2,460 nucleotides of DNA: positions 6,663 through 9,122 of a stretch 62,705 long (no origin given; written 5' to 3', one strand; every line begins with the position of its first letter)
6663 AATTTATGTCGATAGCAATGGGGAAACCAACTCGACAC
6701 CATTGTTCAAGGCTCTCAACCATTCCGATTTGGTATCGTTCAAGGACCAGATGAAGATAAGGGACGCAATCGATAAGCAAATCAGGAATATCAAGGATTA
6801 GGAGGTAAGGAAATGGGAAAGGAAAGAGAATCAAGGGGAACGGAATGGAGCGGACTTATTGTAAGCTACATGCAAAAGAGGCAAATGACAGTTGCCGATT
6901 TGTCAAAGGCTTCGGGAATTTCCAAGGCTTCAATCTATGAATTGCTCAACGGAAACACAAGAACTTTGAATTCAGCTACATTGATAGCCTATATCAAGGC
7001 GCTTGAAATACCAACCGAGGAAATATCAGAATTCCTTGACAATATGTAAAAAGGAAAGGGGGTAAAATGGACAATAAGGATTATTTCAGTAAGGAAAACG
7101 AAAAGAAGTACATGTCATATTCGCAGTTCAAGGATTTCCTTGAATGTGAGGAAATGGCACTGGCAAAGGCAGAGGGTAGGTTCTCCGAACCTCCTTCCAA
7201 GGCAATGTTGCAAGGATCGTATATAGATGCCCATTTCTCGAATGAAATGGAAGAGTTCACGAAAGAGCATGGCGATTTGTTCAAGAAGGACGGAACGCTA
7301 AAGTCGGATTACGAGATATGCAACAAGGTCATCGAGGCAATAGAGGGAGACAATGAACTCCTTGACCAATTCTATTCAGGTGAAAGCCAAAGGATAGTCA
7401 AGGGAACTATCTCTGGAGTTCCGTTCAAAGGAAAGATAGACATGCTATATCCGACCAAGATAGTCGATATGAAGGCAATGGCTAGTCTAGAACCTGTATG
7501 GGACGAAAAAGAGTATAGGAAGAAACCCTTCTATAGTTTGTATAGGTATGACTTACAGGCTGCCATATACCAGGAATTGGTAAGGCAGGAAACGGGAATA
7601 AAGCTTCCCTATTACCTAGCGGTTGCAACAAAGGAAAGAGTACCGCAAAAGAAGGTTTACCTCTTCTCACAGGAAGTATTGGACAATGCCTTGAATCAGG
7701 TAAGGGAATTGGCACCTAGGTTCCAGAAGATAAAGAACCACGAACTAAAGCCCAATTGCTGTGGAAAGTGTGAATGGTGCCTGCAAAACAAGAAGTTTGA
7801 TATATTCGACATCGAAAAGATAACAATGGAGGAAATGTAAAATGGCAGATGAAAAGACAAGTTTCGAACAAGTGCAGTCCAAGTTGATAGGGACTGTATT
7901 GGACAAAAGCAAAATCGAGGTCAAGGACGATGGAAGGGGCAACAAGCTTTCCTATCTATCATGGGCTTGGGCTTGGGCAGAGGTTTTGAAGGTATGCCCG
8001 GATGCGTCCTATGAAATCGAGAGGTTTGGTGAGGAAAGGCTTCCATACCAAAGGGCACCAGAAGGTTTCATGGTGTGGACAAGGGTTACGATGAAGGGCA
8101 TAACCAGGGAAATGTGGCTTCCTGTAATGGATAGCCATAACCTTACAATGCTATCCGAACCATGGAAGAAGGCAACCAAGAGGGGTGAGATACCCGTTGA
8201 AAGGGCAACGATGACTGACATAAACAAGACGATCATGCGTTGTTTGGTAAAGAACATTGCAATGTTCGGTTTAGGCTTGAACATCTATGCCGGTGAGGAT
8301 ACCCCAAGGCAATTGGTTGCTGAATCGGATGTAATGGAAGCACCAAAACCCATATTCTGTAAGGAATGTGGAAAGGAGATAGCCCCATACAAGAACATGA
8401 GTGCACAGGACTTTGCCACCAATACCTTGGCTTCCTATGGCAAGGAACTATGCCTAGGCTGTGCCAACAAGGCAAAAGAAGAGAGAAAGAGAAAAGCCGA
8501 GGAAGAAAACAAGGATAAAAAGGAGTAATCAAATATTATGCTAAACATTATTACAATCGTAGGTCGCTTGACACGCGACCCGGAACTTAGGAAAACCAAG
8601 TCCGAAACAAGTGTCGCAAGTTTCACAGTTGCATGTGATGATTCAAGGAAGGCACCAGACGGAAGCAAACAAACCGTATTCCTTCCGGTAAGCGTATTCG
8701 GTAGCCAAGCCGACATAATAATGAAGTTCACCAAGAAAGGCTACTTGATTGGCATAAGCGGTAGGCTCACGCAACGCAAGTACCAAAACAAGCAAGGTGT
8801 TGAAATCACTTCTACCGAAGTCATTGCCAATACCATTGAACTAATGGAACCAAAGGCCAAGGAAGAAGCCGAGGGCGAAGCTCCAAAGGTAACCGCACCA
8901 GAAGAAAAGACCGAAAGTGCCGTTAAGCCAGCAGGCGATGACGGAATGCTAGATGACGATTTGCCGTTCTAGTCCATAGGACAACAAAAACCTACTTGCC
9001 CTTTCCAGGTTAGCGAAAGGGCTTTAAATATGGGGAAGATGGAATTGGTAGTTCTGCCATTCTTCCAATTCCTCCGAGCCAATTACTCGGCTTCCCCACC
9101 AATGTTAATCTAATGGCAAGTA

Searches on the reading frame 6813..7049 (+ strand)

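Call 31: search_protein_families(library=phrogs, max_evalue=0.00001, proteins=[window:6813-7049:+])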
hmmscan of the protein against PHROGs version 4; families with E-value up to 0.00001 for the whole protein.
window:6813-7049:+ (78 aa): 1 family
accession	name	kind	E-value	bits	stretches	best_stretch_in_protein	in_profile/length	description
phrog_1373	-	transcription regulation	3.2e-06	28.2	1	15-68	67-119/166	transcriptional regulator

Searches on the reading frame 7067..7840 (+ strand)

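Call 31: search_protein_families(library=phrogs, max_evalue=0.00001, proteins=[window:7067-7840:+])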
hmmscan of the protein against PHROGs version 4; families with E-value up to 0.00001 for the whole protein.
window:7067-7840:+ (257 aa): 2 families
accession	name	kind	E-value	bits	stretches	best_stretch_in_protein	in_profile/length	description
phrog_1227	-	DNA, RNA and nucleotide metabolism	4.4e-66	223.9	1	3-245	6-258/268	exonuclease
phrog_412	-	DNA, RNA and nucleotide metabolism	2.1e-13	51.4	1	1-214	144-376/440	exonuclease VIII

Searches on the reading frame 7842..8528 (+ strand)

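Call 31: search_protein_families(library=phrogs, max_evalue=0.00001, proteins=[window:7842-8528:+])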
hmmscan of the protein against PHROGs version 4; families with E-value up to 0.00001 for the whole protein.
window:7842-8528:+ (228 aa): 2 families
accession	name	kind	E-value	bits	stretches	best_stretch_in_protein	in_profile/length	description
phrog_659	-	DNA, RNA and nucleotide metabolism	6.6e-48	164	1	5-216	4-190/205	Sak-like ssDNA annealing protein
phrog_8492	-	DNA, RNA and nucleotide metabolism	2.8e-34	119.9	1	23-157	27-158/269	Sak-like ssDNA annealing protein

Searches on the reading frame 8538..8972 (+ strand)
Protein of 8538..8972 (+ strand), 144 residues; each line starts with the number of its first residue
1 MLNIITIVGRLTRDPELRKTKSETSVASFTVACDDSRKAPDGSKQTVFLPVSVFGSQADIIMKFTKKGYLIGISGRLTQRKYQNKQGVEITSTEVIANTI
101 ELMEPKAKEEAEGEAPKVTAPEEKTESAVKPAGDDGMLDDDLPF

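Call 31: search_protein_families(library=phrogs, max_evalue=0.00001, proteins=[window:8538-8972:+])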
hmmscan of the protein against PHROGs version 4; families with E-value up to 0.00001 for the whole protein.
window:8538-8972:+ (144 aa): 3 families
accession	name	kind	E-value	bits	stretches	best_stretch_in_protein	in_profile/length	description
phrog_44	-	DNA, RNA and nucleotide metabolism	2.5e-42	146.5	1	1-144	86-228/271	single strand DNA binding protein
phrog_25370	-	unknown function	2.6e-12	47.2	1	1-45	1-45/48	-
phrog_12631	-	DNA, RNA and nucleotide metabolism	1.3e-07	32.7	1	1-32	29-60/78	single strand DNA binding protein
